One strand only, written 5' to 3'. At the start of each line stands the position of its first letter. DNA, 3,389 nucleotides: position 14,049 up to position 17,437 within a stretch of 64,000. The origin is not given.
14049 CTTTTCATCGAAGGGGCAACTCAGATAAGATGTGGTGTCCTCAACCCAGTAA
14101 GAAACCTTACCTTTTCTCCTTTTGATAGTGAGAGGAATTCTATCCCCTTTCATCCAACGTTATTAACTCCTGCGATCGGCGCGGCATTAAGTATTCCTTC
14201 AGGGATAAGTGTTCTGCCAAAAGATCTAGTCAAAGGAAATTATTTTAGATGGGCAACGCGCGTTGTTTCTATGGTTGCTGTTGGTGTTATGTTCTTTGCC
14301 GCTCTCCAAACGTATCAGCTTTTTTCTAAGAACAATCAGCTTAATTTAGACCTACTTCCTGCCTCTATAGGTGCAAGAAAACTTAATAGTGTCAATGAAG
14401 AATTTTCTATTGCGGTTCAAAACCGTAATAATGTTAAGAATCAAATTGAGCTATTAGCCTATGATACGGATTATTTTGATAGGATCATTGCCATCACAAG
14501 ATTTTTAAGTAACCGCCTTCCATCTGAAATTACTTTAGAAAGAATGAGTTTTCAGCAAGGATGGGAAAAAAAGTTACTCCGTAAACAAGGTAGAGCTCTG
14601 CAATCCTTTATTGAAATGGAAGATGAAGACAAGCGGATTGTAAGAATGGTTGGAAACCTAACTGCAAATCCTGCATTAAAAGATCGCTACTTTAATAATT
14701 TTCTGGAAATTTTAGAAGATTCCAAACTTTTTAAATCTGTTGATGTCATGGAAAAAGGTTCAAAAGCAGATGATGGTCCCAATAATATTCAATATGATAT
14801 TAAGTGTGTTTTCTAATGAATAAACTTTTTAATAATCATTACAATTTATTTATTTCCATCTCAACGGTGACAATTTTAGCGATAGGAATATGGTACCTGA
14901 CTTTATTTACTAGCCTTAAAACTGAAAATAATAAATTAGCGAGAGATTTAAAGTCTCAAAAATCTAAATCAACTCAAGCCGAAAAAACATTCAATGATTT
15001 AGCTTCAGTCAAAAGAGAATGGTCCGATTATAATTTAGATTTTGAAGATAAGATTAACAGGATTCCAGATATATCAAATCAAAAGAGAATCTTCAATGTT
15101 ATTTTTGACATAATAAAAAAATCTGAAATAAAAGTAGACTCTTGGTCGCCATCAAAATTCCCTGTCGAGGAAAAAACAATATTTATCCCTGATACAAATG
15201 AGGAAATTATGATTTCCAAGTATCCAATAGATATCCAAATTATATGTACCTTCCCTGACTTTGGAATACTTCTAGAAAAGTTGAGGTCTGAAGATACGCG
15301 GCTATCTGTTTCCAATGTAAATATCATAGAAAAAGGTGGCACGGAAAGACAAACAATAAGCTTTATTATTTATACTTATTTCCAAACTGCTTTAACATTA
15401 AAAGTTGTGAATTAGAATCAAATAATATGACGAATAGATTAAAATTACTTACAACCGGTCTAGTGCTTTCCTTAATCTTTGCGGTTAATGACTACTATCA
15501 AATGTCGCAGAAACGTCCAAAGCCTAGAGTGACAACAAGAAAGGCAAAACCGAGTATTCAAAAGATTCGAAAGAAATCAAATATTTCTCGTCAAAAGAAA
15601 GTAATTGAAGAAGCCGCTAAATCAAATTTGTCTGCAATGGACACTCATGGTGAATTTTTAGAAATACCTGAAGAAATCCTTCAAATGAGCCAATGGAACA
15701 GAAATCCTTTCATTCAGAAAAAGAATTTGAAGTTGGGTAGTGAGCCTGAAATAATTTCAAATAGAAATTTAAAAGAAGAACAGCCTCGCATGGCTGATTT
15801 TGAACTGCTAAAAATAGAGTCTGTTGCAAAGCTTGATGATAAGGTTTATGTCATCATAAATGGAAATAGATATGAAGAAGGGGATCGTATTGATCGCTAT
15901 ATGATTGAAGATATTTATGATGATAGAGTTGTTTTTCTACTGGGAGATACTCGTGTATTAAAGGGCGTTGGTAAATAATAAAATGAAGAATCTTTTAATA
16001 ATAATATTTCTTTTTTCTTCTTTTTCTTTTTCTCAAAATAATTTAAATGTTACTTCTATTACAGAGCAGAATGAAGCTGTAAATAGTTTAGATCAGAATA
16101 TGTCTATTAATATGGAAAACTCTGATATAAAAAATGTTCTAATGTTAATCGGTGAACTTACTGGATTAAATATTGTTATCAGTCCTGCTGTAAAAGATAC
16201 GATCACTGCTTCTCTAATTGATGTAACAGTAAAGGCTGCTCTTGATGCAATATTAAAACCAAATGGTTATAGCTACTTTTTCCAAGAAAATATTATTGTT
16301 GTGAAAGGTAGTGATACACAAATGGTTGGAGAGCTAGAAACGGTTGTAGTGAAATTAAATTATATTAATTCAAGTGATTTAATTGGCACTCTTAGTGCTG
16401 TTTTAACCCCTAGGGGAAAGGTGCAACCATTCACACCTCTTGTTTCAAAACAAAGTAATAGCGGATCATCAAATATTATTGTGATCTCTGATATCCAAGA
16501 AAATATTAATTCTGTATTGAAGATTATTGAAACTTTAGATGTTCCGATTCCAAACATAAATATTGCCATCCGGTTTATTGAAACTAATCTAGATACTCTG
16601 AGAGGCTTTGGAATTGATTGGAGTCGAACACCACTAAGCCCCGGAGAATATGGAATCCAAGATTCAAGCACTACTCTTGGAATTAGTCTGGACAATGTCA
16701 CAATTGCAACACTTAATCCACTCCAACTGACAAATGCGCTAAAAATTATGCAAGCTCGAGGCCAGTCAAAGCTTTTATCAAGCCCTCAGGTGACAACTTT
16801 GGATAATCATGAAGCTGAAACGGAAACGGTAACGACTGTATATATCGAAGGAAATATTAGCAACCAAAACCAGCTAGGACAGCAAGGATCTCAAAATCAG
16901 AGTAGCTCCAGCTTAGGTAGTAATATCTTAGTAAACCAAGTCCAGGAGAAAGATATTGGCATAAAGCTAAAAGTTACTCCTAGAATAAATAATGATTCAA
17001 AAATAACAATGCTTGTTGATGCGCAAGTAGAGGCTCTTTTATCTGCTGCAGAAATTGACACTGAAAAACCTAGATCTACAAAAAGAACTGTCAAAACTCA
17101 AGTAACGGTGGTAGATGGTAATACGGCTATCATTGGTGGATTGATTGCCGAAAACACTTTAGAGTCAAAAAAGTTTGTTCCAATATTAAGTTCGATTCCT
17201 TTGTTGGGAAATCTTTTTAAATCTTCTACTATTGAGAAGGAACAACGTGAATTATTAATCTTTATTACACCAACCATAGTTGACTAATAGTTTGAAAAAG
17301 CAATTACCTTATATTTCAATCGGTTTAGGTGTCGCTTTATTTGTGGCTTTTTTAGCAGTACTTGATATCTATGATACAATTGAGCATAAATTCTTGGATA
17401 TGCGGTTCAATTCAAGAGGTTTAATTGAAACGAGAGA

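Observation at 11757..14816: Single 1019-aa polypeptide fusing an ExeA/MshM-type AAA ATPase to PilM- and PilN-like assembly modules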

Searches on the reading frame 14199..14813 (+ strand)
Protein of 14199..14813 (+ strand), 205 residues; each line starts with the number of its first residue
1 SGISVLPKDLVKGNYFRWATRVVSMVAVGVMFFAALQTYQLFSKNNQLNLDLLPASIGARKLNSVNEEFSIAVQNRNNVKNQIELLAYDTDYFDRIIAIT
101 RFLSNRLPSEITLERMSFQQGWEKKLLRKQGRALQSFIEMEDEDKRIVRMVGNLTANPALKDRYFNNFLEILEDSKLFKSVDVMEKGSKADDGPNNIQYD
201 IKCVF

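Call 85: search_solved_structures(query=A3, max_evalue=10)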
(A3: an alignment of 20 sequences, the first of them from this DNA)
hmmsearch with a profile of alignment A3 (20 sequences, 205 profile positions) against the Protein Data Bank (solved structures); distinct sequences matched with E-value up to 10: 8.
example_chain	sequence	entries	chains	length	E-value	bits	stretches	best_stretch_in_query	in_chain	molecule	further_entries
2ife_A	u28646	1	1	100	0.052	16.4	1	108-161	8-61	PROTEIN (TRANSLATION INITIATION FACTOR IF3)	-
5me0_Z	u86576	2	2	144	0.12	15.2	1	108-160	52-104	Translation initiation factor IF-3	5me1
8jsg_A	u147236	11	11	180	0.19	14.6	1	108-160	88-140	Translation initiation factor IF-3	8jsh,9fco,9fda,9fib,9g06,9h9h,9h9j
6vrj_A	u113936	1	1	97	0.2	14.5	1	108-158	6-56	Translation initiation factor IF-3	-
9j88_B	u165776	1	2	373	0.43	13.5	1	108-158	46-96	Serine proteinase inhibitor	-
7aqc_R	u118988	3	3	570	0.63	12.9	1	49-113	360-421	Rqc2 homolog RqcH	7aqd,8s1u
7ope_0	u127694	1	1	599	0.81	12.5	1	49-113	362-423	Rqc2 homolog RqcH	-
7as8_0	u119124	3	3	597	0.82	12.5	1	49-113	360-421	Rqc2 homolog RqcH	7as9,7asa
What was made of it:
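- On PilN: A profile search of PDB finds no PilN (call 85).
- Tried and rejected: A profile of the PilN-like tail against PDB sequences gave only chance-level hits, such as the IF3 C-domain at E 0.05 (call 85).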

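Call 86: search_protein_families(library=pfam, alignment_id=A3, max_evalue=1)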
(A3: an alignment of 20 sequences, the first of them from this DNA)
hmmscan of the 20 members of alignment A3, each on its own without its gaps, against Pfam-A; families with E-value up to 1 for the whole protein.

A. member 1, seq(205 aa): 1 family
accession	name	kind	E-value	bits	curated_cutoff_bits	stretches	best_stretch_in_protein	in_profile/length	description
PF05137.18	PilN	-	0.014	15.9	22.8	0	160-203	33-76/78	Fimbrial assembly protein (PilN)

B. families by the number of members that match (of 20 scanned): 19 families
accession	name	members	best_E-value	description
PF05137.18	PilN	16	4.7e-05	Fimbrial assembly protein (PilN)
PF12057.13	BAG6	2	0.0015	BCL2-associated athanogene 6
PF11971.13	CAMSAP_CH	2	0.0033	CAMSAP CH domain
PF04136.21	COG3_N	2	0.0067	Conserved oligomeric Golgi complex subunit 3, N-terminal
PF10622.14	Ehbp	1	0.027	Energy-converting hydrogenase B subunit P (EhbP)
PF24448.1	T4_y05I_C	1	0.033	y05I-like putative transcription factor C-terminal domain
PF15237.11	PTRF_SDPR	1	0.038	PTRF/SDPR family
PF07083.16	DUF1351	1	0.052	Protein of unknown function (DUF1351)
PF11546.13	CompInhib_SCIN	1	0.072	Staphylococcal complement inhibitor SCIN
PF24709.1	DUF7670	1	0.075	Domain of unknown function (DUF7670)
PF17793.6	AHD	1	0.09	ANC1 homology domain (AHD)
PF17600.7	DUF5496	1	0.099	Family of unknown function (DUF5496)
PF07284.16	BCHF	1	0.13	2-vinyl bacteriochlorophyllide hydratase (BCHF)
PF22405.2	STIV-like_capsid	1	0.15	Sulfolobus turreted icosahedral virus 1-like, major capsid protein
PF06288.18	DUF1040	1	0.15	Protein of unknown function (DUF1040)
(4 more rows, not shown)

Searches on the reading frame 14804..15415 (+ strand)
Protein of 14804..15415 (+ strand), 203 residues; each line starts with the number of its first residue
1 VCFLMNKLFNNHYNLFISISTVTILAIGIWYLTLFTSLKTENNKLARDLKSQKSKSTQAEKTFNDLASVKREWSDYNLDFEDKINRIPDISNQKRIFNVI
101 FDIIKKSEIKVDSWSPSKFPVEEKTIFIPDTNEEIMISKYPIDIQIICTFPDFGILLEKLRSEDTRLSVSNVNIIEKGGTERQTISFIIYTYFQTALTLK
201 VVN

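Call 8: search_protein_families(library=pfam, proteins=[window:14804-15415:+], max_evalue=0.01)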
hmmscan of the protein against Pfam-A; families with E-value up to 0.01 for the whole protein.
window:14804-15415:+ (203 aa): 1 family
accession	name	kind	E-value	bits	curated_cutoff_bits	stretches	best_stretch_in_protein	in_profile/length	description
PF04350.18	PilO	-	4.2e-05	24.1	22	1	47-192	6-141/145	Pilus assembly protein, PilO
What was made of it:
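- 14804..15415 (+): PilO-like partner; its start overlaps the end of the fusion gene by 13 nt. Pfam PilO E 4.2e-5, 24.1 bits against a cut-off of 22 (call 8).
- On PilN: A PilO gene at 14804-15415, 24.1 bits against a cut-off of 22 (call 8).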

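Call 10: search_protein_families(library=ncbifam, proteins=[window:14804-15415:+], max_evalue=0.01)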
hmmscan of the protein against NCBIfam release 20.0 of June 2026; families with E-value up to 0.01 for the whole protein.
window:14804-15415:+ (203 aa): 1 family
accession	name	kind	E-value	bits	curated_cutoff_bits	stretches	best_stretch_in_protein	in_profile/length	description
NF006170.0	PRK08311.1-1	equivalog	0.0063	16.4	271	1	39-108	90-160/221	RNA polymerase sigma factor SigI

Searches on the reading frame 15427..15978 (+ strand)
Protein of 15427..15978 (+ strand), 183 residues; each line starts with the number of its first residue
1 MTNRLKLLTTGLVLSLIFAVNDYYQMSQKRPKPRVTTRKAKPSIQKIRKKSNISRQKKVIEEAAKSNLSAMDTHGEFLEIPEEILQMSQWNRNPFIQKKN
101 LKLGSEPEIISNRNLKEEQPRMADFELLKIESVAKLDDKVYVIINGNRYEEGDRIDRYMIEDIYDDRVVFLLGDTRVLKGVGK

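Call 8: search_protein_families(library=pfam, proteins=[window:15427-15978:+], max_evalue=0.01)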
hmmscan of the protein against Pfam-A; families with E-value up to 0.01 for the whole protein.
window:15427-15978:+ (183 aa): 3 families
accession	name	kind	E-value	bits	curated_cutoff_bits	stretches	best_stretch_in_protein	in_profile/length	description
PF23893.1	Y4YQ_C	-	0.00017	21.7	27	1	140-174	12-48/53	Uncharacterised protein Y4YQ C-terminal domain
PF16537.11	T2SSB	-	0.00041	20.4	28.4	1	142-176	20-55/60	Type II secretion system protein B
PF23862.1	CdsD_C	-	0.002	18.6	27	1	131-171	6-46/56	CdsD C-terminal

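Call 10: search_protein_families(library=ncbifam, proteins=[window:15427-15978:+], max_evalue=0.01)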
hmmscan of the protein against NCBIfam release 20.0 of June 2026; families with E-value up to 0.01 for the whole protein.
window:15427-15978:+ (183 aa): 2 families
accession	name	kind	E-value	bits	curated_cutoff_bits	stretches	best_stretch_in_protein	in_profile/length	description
TIGR02500.1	type_III_yscD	equivalog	0.0012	17.8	86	1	89-175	365-407/413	type III secretion system inner membrane ring subunit SctD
NF037978.1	T2SS_GspB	equivalog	0.002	18.5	100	0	137-173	122-160/179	type II secretion system assembly factor GspB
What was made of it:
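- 15427..15978 (+): 183-aa protein with a TM anchor and a C-terminal small beta domain; candidate PilP/GspB/GspC-HR-like secretin connector. Only weak hits: T2SSB E 4e-4, NF037978 GspB 0.002, SctD C-terminus 0.0012 (calls 8, 10).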

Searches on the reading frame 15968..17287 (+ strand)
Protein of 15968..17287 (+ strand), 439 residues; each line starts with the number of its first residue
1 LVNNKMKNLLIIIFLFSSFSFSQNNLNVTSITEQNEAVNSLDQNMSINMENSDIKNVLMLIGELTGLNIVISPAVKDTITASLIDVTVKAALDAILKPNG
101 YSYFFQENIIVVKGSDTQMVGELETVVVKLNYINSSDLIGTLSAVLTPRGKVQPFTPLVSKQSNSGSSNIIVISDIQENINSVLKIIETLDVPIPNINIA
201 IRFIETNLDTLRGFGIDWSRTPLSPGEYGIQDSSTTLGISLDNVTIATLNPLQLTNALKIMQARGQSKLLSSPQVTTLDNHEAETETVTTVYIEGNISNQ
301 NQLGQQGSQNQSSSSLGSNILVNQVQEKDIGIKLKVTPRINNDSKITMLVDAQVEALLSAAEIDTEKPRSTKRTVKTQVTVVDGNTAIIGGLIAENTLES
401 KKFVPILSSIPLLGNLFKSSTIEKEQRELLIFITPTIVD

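Call 8: search_protein_families(library=pfam, proteins=[window:15968-17287:+], max_evalue=0.01)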
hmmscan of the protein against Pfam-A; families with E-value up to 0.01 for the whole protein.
window:15968-17287:+ (439 aa): 4 families
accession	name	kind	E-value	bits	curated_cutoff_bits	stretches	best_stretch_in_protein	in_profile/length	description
PF00263.26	Secretin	-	4.2e-41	140.8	27.5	1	261-439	2-169/169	Bacterial type II and III secretion system protein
PF07660.19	STN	-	2.2e-07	31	28.4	1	67-113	1-50/52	Secretin and TonB N terminus short domain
PF03958.22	Secretin_N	-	2.6e-06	28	28.2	0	167-195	40-68/69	Bacterial type II/III secretion system short domain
PF21305.2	type_II_gspD_N0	-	6.6e-06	26.3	27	1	47-102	1-60/71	GspD-like, N0 domain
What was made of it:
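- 15968..17287 (+): Short secretin (439 aa) with N0/STN and Secretin domains. Pfam Secretin E 4e-41, plus STN and GspD N0 (call 8).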

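Call 10: search_protein_families(library=ncbifam, proteins=[window:15968-17287:+], max_evalue=0.01)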
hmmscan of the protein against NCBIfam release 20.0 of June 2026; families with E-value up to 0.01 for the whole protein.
window:15968-17287:+ (439 aa): 8 families
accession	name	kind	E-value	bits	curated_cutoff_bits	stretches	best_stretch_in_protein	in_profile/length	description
TIGR02517.1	type_II_gspD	equivalog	2.8e-54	184.6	351.35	2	245-439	408-591/600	type II secretion system secretin GspD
TIGR02515.1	IV_pilus_PilQ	subfamily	4.7e-54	184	284.35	2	241-438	250-427/428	type IV pilus secretin PilQ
TIGR02516.1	type_III_yscC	equivalog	5.6e-38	130.7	238.45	3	326-439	343-462/463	type III secretion system outer membrane ring subunit SctC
NF010083.0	PRK13568.1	equivalog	1.6e-30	106.3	554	1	29-438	12-417/419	DNA uptake porin HofQ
TIGR02519.1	pilus_MshL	equivalog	3.6e-27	95.1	250.2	1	171-438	10-290/290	pilus (MSHA type) biogenesis protein MshL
NF007851.2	PRK10560.1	exception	8.3e-25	87.4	598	1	37-438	16-409/412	DNA uptake porin HofQ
NF011873.0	PRK15346.1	equivalog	1.7e-23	83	524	2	331-425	384-481/499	EscC/YscC/HrcC family type III secretion system outer membrane ring protein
NF042912.1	Amuc_1098_fam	equivalog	1.4e-17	63.1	750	1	364-439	722-797/805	Amuc_1098 family type IV pilus outer membrane protein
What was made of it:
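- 15968..17287 (+): It lies below every equivalog cut-off: GspD 184.6 vs 351, PilQ 184 vs 284, MshL 95 vs 250 (call 10).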
